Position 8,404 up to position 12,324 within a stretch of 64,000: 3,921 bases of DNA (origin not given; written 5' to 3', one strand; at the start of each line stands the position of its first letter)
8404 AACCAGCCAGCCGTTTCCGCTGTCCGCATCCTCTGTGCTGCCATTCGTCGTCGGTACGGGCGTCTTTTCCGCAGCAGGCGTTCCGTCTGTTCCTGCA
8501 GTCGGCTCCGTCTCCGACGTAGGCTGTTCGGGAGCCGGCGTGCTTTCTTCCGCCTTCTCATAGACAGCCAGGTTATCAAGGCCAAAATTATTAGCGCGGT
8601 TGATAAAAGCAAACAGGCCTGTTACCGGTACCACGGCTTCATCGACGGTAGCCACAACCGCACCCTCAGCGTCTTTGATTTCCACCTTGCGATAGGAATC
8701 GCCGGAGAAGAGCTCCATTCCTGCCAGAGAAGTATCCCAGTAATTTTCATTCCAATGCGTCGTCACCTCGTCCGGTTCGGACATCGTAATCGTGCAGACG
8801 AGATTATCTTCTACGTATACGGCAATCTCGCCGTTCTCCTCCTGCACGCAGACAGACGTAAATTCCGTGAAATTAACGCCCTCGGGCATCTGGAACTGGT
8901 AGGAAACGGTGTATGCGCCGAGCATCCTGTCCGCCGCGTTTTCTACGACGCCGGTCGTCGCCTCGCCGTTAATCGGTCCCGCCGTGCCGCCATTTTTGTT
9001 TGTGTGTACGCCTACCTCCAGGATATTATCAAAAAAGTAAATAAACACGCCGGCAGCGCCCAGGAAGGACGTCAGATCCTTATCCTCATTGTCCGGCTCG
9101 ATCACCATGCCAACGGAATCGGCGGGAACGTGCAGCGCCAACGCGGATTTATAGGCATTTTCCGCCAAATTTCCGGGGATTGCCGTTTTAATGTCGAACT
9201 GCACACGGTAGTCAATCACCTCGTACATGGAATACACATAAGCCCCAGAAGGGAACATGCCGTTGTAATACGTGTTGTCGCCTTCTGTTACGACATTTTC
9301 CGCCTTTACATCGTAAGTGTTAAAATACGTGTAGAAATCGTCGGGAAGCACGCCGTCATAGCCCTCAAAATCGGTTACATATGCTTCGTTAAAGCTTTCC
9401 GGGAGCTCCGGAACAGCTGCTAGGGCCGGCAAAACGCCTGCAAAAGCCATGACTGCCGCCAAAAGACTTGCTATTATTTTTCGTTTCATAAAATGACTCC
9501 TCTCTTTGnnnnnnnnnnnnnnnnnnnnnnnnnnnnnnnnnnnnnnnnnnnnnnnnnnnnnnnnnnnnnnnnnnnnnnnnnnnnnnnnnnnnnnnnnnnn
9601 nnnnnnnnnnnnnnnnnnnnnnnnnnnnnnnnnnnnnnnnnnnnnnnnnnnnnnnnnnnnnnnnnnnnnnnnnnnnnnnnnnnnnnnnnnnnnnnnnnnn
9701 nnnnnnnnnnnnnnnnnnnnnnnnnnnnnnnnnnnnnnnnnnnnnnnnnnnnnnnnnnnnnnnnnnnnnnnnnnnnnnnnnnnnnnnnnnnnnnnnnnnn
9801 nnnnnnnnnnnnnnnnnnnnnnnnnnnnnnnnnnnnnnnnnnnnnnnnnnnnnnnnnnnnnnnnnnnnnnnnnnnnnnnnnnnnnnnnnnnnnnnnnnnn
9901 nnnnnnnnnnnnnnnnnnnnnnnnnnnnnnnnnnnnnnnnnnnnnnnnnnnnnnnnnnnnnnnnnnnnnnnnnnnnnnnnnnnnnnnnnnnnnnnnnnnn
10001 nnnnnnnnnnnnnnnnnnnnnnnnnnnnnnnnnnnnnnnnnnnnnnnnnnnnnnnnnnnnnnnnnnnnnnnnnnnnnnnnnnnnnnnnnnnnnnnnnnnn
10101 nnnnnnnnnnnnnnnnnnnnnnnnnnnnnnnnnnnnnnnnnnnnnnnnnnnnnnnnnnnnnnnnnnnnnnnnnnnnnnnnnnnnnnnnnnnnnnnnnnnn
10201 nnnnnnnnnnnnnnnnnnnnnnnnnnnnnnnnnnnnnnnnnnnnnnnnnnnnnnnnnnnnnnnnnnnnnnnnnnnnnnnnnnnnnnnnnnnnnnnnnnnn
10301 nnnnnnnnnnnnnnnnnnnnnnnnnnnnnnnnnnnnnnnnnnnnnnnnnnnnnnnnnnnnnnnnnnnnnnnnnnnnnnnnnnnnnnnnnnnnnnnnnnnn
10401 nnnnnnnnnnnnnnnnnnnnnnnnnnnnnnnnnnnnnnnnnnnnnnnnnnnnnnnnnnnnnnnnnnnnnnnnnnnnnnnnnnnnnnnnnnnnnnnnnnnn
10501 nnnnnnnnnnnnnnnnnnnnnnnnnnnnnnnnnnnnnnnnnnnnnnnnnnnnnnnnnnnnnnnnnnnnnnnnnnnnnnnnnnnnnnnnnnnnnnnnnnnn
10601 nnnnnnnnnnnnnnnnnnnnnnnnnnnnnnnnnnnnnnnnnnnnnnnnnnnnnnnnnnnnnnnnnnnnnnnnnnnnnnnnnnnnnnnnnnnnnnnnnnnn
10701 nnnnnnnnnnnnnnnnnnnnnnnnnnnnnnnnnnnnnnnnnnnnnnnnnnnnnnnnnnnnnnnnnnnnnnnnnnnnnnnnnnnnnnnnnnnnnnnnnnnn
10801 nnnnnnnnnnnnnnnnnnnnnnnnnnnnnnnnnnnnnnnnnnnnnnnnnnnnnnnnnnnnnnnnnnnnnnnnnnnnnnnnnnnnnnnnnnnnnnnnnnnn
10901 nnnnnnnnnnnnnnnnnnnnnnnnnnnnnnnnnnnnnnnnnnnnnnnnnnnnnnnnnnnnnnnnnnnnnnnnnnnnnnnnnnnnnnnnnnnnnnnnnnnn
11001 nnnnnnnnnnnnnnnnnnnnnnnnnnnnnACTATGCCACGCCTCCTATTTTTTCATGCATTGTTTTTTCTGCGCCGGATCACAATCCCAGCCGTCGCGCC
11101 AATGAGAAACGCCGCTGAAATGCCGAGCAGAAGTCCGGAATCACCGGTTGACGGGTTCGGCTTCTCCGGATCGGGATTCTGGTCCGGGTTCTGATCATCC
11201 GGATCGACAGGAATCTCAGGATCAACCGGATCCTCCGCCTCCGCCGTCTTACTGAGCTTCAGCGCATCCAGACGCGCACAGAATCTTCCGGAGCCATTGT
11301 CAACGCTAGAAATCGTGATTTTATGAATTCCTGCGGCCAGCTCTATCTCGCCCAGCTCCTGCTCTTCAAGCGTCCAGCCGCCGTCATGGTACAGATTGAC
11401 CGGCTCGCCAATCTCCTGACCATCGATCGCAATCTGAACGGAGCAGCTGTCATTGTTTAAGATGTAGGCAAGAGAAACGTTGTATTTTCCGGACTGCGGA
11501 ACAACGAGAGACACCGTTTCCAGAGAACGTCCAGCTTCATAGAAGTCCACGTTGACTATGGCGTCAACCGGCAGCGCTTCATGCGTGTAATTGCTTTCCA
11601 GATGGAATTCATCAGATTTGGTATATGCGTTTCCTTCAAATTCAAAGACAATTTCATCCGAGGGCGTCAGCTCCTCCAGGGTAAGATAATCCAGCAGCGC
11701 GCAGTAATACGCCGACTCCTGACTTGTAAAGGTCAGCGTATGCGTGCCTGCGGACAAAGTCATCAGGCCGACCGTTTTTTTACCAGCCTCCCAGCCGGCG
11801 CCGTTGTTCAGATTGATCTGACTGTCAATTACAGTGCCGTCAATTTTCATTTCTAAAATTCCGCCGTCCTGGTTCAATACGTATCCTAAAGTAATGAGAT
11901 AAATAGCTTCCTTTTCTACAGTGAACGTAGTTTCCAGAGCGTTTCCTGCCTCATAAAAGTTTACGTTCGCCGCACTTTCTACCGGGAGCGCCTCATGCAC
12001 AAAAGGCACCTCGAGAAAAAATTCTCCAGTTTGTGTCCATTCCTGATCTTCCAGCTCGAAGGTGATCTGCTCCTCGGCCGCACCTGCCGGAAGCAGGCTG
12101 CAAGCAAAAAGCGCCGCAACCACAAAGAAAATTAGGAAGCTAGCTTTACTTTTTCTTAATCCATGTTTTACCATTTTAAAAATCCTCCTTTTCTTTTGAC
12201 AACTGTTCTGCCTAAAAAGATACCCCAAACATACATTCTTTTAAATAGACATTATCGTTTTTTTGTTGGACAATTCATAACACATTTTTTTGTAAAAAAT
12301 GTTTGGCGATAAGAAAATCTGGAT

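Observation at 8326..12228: Three consecutive surface proteins anchored by C-terminal transmembrane helices instead of LPXTG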

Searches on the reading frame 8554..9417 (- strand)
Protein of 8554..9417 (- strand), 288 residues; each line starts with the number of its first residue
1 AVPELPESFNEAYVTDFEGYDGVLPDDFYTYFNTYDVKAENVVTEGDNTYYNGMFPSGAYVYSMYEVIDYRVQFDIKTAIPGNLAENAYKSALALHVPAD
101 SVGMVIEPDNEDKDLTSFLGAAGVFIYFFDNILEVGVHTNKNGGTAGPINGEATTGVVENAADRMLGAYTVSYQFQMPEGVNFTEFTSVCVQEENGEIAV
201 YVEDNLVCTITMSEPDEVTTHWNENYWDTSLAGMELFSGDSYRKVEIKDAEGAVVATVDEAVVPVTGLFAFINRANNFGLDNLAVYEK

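Call 29: search_protein_representatives(protein=window:8554-9417:-)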
Query: 288 residues. Proteins with E-value up to 0.001 (for the whole library): 25; up to 1e-10: 20; up to 1e-30: 10. The best 25 are listed.
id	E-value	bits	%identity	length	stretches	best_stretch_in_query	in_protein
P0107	6.2e-181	616.8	95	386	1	1-288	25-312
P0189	1.3e-71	258.1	46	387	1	7-287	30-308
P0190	3.6e-69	250.1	46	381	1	17-287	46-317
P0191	1.6e-64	234.8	44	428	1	4-285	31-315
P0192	1.0e-63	232.2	98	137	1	179-287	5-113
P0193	1.5e-52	195.5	41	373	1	20-285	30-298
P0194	8.4e-48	180.0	41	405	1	3-285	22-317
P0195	1.0e-37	146.8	37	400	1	9-287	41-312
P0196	2.4e-33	132.5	98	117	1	1-64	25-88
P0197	4.2e-31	125.2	43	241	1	137-285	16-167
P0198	1.1e-30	123.8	38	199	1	22-193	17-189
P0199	1.4e-23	100.5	40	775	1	48-286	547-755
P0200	4.0e-23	99.0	35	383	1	21-285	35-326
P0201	3.7e-22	95.8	36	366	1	50-287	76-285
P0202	1.3e-21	94.1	38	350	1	56-287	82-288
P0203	5.9e-20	88.6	34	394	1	10-286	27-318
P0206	2.9e-15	73.2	38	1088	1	88-287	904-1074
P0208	9.1e-10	55.2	34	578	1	65-285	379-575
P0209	8.8e-05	38.8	33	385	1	152-283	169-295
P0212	6.9e-04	35.9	32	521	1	162-285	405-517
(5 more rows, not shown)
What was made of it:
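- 8326..9489 (-): P1: type-I membrane protein (387 aa) with a concanavalin-A-like jelly-roll ectodomain. It is a probable lectin or CBM-like partner of P2. The family is rare, with 25 representatives among 1.84 billion proteins (call 29).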

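Call 31: search_protein_families(library=pfam, proteins=[P0199, P0206, P0208, P0212, P0191, P0194, P0195, P0203, P0209], max_evalue=0.01)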
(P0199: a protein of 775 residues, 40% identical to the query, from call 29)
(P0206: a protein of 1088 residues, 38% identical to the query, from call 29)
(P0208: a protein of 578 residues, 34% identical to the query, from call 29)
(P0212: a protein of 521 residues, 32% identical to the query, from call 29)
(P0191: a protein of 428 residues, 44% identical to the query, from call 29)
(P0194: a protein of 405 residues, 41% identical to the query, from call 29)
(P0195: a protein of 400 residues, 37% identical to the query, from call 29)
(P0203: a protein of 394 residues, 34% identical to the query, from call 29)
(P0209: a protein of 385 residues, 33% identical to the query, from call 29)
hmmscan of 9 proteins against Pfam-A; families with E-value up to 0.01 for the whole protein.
P0199 (775 aa): 0 families

P0206 (1088 aa): 1 family
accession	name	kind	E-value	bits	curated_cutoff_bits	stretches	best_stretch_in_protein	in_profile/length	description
PF07691.17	PA14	-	4.8e-09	36.6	24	1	735-809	49-127/147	PA14 domain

P0208 (578 aa): 1 family
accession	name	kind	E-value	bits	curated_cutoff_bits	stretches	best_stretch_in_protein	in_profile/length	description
PF06439.18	3keto-disac_hyd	-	0.0002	21.9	26.8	0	327-575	6-186/187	3-keto-disaccharide hydrolase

P0212 (521 aa): 0 families

P0191 (428 aa): 1 family
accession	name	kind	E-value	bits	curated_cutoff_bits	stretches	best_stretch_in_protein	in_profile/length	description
PF05887.16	Trypan_PARP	-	0.0032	17.9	100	1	323-379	61-110/134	Procyclic acidic repetitive protein (PARP)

P0194 (405 aa): 1 family
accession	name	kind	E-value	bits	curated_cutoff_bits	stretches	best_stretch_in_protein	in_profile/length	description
PF06439.18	3keto-disac_hyd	-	0.0051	17.3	26.8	0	47-118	14-75/187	3-keto-disaccharide hydrolase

P0195 (400 aa): 1 family
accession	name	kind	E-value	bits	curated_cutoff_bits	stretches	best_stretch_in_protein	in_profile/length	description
PF05887.16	Trypan_PARP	-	0.0035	17.8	100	1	308-355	53-106/134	Procyclic acidic repetitive protein (PARP)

P0203 (394 aa): 0 families

P0209 (385 aa): 0 families
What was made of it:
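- On DUF1080 / 3-keto-disaccharide hydrolase (PF06439): P1: Homologues P0208 and P0194 score 21.9 and 17.3 bits against 26.8 (call 31).
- Two P1 homologues give sub-threshold PF06439 hits (21.9 and 17.3 bits against a cutoff of 26.8, call 31).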

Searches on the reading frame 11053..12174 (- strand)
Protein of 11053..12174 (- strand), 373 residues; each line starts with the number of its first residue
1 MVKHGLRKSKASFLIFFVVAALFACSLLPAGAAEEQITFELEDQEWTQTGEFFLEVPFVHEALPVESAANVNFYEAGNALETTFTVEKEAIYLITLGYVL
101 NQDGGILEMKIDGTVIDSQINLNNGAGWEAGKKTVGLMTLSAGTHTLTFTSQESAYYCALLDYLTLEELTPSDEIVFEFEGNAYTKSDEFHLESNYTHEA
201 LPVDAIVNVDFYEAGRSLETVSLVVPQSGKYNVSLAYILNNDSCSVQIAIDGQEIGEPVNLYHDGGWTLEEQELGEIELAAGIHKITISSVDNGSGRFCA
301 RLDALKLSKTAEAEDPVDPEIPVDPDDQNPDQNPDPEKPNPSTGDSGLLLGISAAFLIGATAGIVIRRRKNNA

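Call 4: search_protein_families(library=pfam, proteins=[window:11053-12174:-], max_evalue=0.1)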
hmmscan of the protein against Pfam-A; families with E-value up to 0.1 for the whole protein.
window:11053-12174:- (373 aa): 7 families
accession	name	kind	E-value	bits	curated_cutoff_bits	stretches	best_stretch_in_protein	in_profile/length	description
PF03422.21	CBM_6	-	2.4e-09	38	28.9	2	66-167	20-124/125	Carbohydrate binding module (family 6)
PF16990.11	CBM_35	-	4.9e-05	24.1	28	0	71-150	28-105/121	Carbohydrate binding module (family 35)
PF25275.1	Golvesin_C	-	0.0095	16.4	31.6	1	222-307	46-130/132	Golvesin C-terminal domain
PF16640.11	Big_3_5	-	0.011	16.7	35.5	0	107-150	31-68/88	Bacterial Ig-like domain (group 3)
PF19077.6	Big_13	-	0.029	15.3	27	0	240-293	37-86/102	Bacterial Ig-like domain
PF17957.7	Big_7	-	0.08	14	24.1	0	108-148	36-69/70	Bacterial Ig domain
PF00746.26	Gram_pos_anchor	-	0.09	13.2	20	1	341-372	10-42/43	LPXTG cell wall anchor motif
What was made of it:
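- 11053..12174 (-): P3: wall-anchored tandem carbohydrate-binding protein (373 aa). It has a signal peptide, two CBM6/35/84-like repeats, an acidic/Pro linker and an NPSTG sorting signal. Pfam CBM_6 scores 38 bits against a cutoff of 28.9 (call 4).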

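Call 5: search_protein_families(library=ncbifam, proteins=[window:11053-12174:-], max_evalue=0.1)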
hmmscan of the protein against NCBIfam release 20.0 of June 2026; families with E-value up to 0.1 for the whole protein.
window:11053-12174:- (373 aa): 3 families
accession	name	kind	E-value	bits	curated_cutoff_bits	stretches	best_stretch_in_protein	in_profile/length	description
TIGR01167.1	LPXTG_anchor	domain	0.00078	20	15.9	1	341-372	3-34/34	LPXTG cell wall anchor domain-containing protein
NF033846.1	Rumino_NPXTG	domain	0.00082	19.6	23.5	1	340-371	1-30/30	NPXTG-anchored protein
NF053819.1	EF0750_LPXTG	subfamily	0.004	17.6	47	0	318-370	49-104/105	EF2685/EF0750 family sortase-dependent surface protein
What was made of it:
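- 11053..12174 (-): TIGR01167 scores 20.0 against a cutoff of 15.9 (call 5).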

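Call 8: search_solved_structures(query=window:11053-12174:-, max_evalue=1, show_alignments=2)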
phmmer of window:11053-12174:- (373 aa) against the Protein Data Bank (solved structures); distinct sequences matched with E-value up to 1: 4.
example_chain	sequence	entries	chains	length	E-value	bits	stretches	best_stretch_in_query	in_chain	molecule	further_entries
7ehg_A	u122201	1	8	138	9.1e-08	34.7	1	222-298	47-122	MiXBM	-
8xlz_A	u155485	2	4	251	0.61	12.2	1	140-183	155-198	Glycosyltransferase family 25 protein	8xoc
2lrg_A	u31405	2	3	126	0.74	11.9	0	228-299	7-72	Uncharacterized protein | uncharacterized protein DUF4425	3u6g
8xc8_A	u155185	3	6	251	0.91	11.6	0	143-183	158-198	Glycosyltransferase family 25 protein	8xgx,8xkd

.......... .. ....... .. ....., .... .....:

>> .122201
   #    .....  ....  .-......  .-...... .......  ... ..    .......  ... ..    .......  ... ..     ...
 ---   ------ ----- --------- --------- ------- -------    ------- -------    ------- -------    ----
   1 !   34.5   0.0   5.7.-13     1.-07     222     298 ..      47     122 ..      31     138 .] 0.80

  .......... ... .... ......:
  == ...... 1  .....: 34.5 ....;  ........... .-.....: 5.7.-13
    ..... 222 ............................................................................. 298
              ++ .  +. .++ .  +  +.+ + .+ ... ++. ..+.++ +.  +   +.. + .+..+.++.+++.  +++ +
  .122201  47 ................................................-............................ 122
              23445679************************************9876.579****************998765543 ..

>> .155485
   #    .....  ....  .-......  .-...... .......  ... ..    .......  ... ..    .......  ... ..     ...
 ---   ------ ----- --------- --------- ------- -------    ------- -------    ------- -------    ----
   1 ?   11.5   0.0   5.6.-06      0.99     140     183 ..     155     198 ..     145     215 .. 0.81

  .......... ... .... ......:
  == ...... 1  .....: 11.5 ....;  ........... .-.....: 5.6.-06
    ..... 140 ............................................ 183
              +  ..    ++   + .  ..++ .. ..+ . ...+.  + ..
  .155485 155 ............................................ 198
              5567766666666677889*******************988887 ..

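Call 24: find_homologous_proteins(query=window:11053-12174:-)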
Query window:11053-12174:- (373 aa): 8 proteins with E <= 0.001 among 7936 candidates.
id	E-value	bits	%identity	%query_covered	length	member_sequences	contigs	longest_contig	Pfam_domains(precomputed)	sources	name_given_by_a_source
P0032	7.5e-240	813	98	100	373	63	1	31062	PF28587.1,PF03422.22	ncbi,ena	-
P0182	9.8e-225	763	91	100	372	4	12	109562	PF28587.1,PF03422.22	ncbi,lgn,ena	-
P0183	1.3e-206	704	84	100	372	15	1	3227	PF03422.22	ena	-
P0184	3.7e-173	594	99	72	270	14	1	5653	PF03422.22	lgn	-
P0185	1.2e-152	526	63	100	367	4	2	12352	PF03422.22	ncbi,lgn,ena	-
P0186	8.4e-150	517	63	100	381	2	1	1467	PF03422.22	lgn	-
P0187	1.1e-148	513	64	99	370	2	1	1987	PF28587.1,PF03422.22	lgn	-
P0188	5.7e-49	185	35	88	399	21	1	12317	-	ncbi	-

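Call 56: search_protein_families(library=pfam, proteins=[P0188, P0185], max_evalue=0.01)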
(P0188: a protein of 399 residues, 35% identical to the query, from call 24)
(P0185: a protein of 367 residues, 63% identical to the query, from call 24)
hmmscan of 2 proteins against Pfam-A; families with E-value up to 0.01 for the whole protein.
P0188 (399 aa): 2 families
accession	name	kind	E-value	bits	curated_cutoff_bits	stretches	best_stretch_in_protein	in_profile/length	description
PF18099.7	CBM_35_2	-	0.0074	16.8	23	0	199-286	11-99/112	Carbohydrate binding module (family 35)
PF25275.1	Golvesin_C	-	0.0078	16.7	31.6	0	78-141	46-110/132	Golvesin C-terminal domain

P0185 (367 aa): 1 family
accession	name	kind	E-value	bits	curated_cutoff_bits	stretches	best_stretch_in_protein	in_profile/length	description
PF03422.21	CBM_6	-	4.3e-09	37.2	28.9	1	61-167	20-124/125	Carbohydrate binding module (family 6)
